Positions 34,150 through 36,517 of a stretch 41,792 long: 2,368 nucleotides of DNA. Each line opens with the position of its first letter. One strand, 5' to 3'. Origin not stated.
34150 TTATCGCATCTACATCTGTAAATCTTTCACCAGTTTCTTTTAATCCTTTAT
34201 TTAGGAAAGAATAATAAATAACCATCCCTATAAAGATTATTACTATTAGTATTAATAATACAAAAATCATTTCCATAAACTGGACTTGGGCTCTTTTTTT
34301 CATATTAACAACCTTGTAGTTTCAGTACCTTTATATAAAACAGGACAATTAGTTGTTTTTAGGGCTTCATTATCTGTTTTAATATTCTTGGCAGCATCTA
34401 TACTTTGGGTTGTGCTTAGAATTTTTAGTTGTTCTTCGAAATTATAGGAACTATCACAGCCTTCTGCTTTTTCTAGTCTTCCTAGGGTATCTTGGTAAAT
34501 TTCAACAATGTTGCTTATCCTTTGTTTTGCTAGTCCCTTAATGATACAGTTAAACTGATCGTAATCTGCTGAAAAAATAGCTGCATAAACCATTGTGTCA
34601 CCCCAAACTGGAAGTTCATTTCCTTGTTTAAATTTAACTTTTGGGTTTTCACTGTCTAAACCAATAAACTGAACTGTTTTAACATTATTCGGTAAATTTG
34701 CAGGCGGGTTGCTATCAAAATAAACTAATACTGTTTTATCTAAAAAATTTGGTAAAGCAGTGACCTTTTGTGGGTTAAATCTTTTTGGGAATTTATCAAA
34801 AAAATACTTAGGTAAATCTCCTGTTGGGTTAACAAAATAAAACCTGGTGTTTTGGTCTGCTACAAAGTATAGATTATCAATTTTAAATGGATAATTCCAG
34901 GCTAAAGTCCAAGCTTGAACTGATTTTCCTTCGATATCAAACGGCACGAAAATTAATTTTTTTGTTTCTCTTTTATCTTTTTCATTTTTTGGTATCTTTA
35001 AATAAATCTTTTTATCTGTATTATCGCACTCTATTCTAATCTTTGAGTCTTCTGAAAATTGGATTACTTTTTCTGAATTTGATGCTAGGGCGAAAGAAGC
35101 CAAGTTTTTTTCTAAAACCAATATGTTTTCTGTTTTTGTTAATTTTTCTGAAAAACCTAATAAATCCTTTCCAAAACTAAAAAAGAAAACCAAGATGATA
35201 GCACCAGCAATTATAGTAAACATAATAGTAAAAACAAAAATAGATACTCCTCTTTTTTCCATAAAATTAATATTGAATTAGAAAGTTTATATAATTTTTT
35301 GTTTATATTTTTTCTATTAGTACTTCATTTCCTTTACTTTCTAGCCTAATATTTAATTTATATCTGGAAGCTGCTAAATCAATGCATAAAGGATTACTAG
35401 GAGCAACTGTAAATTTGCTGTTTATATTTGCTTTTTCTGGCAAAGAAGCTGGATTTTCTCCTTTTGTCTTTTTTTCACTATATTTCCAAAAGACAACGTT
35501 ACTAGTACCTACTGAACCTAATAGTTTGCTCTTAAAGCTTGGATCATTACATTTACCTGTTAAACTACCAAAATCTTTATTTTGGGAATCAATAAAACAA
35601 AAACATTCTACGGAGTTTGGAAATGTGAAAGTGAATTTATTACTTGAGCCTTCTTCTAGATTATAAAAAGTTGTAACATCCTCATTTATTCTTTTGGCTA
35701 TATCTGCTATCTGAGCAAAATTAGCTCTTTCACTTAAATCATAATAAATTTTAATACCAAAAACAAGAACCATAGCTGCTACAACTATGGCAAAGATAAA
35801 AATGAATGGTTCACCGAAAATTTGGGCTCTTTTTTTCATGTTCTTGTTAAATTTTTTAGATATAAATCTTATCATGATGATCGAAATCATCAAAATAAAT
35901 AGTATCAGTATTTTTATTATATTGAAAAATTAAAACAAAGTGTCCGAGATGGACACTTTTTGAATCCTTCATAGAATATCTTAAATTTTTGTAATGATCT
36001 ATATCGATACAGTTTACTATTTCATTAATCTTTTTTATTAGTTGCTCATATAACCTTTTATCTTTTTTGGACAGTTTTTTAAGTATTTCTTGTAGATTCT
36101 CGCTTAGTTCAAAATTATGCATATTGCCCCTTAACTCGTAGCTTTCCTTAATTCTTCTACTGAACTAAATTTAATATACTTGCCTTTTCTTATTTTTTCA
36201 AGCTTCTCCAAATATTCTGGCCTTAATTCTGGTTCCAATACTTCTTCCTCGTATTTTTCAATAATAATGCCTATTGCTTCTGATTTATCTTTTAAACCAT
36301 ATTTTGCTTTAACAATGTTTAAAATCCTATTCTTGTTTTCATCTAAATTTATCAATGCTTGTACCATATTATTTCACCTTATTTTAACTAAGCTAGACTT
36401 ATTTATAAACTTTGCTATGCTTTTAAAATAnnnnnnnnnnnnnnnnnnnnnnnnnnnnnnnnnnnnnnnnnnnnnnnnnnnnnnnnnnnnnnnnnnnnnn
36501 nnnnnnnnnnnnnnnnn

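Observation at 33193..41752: Five type IV pilin-like genes clustered around a 1506-aa Cys-rich surface protein: candidate host-attachment apparatus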

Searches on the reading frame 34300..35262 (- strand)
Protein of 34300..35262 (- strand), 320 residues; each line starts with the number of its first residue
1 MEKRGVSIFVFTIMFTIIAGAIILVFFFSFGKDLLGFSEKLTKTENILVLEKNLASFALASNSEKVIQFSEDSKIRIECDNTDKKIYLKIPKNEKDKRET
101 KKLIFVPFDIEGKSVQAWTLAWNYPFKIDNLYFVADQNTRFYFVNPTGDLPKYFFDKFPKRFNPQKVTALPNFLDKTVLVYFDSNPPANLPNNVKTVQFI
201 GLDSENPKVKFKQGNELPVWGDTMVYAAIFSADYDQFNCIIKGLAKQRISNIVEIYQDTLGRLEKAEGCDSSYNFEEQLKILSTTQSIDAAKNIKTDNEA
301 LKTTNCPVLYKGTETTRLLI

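Call 6: search_protein_families(library=pfam, max_evalue=1, proteins=[window:34300-35262:-])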
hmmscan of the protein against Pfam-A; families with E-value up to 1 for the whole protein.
window:34300-35262:- (320 aa): 0 families

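Call 7: search_protein_families(library=ncbifam, max_evalue=1, proteins=[window:34300-35262:-])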
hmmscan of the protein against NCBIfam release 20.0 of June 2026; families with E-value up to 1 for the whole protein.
window:34300-35262:- (320 aa): 4 families
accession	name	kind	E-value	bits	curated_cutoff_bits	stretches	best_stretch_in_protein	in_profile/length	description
NF041560.1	T6SS_Burk_ExIF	subfamily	0.11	12.2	90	0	98-137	54-92/234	putative type VI secretion system effector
TIGR02241.1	TIGR02241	subfamily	0.12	12.2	62.4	1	93-139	79-125/141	conserved hypothetical phage tail region protein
TIGR01647.1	ATPase-IIIA_H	equivalog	0.13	10.4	615.5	1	42-119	296-372/755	plasma-membrane proton-efflux P-type ATPase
NF041635.1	STM3941_fam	subfamily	0.14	12.1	40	1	14-100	31-116/157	STM3941 family protein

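Call 60: search_solved_structures(query=A7, max_evalue=5)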
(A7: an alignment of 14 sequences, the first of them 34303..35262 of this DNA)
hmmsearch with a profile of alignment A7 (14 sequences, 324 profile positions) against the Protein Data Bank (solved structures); distinct sequences matched with E-value up to 5: 1.
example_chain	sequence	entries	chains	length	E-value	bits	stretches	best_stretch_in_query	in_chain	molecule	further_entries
4abm_A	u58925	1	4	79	3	10.3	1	248-309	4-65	CHARGED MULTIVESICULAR BODY PROTEIN 4B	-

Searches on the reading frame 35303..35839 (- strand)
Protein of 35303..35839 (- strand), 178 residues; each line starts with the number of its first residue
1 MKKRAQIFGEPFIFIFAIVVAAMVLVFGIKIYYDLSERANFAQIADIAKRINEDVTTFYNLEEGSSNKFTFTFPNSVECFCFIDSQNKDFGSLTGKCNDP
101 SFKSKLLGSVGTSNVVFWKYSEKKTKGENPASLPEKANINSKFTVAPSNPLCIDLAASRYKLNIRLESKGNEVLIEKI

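Call 6: search_protein_families(library=pfam, max_evalue=1, proteins=[window:35303-35839:-])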
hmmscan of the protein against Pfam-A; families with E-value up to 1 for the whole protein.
window:35303-35839:- (178 aa): 0 families

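Call 7: search_protein_families(library=ncbifam, max_evalue=1, proteins=[window:35303-35839:-])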
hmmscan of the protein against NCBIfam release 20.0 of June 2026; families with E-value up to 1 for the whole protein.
window:35303-35839:- (178 aa): 0 families

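Call 59: search_solved_structures(query=A6, max_evalue=5)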
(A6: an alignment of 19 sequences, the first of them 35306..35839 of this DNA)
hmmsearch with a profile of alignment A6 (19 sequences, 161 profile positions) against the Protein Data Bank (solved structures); distinct sequences matched with E-value up to 5: 17.
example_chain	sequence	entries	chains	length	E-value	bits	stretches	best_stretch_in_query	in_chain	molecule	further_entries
1m4b_A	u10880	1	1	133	0.32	14.1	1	78-142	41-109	interleukin-2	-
7t32_A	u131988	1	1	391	0.43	13.7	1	12-62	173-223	Adenosine receptor A2a/Soluble cytochrome b562 Fusion Protein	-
5uig_A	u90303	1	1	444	0.49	13.6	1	12-62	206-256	Adenosine receptor A2a,Soluble cytochrome b562,Adenosine receptor A2a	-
8gne_A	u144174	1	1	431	0.5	13.5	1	12-62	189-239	Adenosine receptor A2a,Soluble cytochrome b562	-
10kt_A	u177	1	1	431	0.5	13.5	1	12-62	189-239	Adenosine receptor A2a,Soluble cytochrome b562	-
6ps7_A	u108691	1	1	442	0.5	13.5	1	12-62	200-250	Adenosine receptor A2a,Soluble cytochrome b562,Adenosine receptor A2a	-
4eiy_A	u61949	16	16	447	0.5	13.5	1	12-62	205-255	Adenosine receptor A2a/Soluble cytochrome b562 chimera | Adenosine receptor A2a,Soluble cytochrome b562,Adenosine receptor A2a | Adenosine receptor A2a,Soluble 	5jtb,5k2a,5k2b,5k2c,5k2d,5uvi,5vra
6jzh_A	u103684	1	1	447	0.5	13.5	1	12-62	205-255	Adenosine receptor A2a,Soluble cytochrome b562,Adenosine receptor A2a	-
6aqf_A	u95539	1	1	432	0.5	13.5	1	12-62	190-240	Adenosine receptor A2a,Soluble cytochrome b562,Adenosine receptor A2a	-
8c9w_A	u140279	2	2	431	0.5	13.5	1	12-62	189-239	Adenosine receptor A2a,Soluble cytochrome b562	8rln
7ezc_A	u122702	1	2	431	0.5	13.5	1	12-62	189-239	Adenosine receptor A2a,Soluble cytochrome b562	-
7px4_A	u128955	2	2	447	0.5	13.5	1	12-62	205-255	Adenosine receptor A2a,Soluble cytochrome b562,Adenosine receptor A2a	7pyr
9xqb_C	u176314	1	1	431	0.5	13.5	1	12-62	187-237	A2A receptor-BRIL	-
6z1p_Bm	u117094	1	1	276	0.58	13.3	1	96-158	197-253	Ribosomal protein S13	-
9mvv_C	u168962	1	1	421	1.1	12.4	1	68-132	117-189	Gametocyte surface protein P45/48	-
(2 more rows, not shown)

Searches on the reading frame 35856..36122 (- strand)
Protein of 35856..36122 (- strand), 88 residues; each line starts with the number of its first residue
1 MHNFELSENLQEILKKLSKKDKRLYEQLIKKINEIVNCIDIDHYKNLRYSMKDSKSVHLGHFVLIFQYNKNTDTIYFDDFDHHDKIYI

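Call 6: search_protein_families(library=pfam, max_evalue=1, proteins=[window:35856-36122:-])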
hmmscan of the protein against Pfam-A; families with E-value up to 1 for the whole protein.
window:35856-36122:- (88 aa): 7 families
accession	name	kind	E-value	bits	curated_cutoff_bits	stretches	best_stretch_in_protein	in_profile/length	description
PF05016.21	ParE_toxin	-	0.00058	20.8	23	1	7-87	4-89/89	ParE toxin of type II toxin-antitoxin system, parDE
PF06825.17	HSBP1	-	0.015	15.6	28.6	1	5-40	2-37/51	Heat shock factor binding protein 1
PF09778.15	Guanylate_cyc_2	-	0.032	14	28.1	1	43-85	145-187/212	Guanylylate cyclase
PF18809.6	PBECR1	-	0.048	14.6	27.6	1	10-47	28-65/104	phage-Barnase-EndoU-ColicinE5/D-RelE like nuclease1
PF03165.22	MH1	-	0.068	13.8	25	1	8-57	3-55/103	MH1 domain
PF02404.20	SCF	-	0.096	12.5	21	1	5-63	76-142/275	Stem cell factor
PF07870.16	DUF1657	-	0.22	11.9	27.7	0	19-37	25-43/49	Protein of unknown function (DUF1657)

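Call 7: search_protein_families(library=ncbifam, max_evalue=1, proteins=[window:35856-36122:-])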
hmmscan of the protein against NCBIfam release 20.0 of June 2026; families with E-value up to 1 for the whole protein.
window:35856-36122:- (88 aa): 3 families
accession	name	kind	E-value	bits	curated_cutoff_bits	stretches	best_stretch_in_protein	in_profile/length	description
TIGR00053.1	TIGR00053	subfamily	9.3e-15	55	87.25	1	2-87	2-91/92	YafQ family addiction module toxin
NF050056.1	ProtGlycPglH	equivalog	0.0095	15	600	1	10-72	137-194/354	GalNAc-alpha-(1->4)-GalNAc-alpha-(1->3)-diNAcBac-PP-undecaprenol alpha-1,4-N-acetyl-D-galactosaminyltransferase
NF012034.0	PRK15490.1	equivalog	0.11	10.9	813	1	2-65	85-147/578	Vi polysaccharide biosynthesis glycosyltransferase TviE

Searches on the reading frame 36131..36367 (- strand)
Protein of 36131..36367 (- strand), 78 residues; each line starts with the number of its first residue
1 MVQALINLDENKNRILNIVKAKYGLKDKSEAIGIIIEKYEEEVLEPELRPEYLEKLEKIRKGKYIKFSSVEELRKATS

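Call 6: search_protein_families(library=pfam, max_evalue=1, proteins=[window:36131-36367:-])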
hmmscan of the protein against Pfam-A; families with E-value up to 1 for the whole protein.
window:36131-36367:- (78 aa): 1 family
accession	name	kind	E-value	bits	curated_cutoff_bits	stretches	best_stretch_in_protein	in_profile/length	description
PF10884.14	DUF2683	-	4.1e-10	40.2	27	1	15-75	4-66/66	Protein of unknown function (DUF2683)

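Call 7: search_protein_families(library=ncbifam, max_evalue=1, proteins=[window:36131-36367:-])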
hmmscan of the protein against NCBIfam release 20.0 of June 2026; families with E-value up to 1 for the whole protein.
window:36131-36367:- (78 aa): 2 families
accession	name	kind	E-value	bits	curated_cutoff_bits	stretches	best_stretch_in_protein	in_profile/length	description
TIGR01057.1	topA_arch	equivalog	0.0066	14.7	458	1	26-75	510-559/618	DNA topoisomerase I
NF041315.1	malate_syn_AceB_Halo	equivalog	0.06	12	780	1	13-52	130-169/429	malate synthase AceB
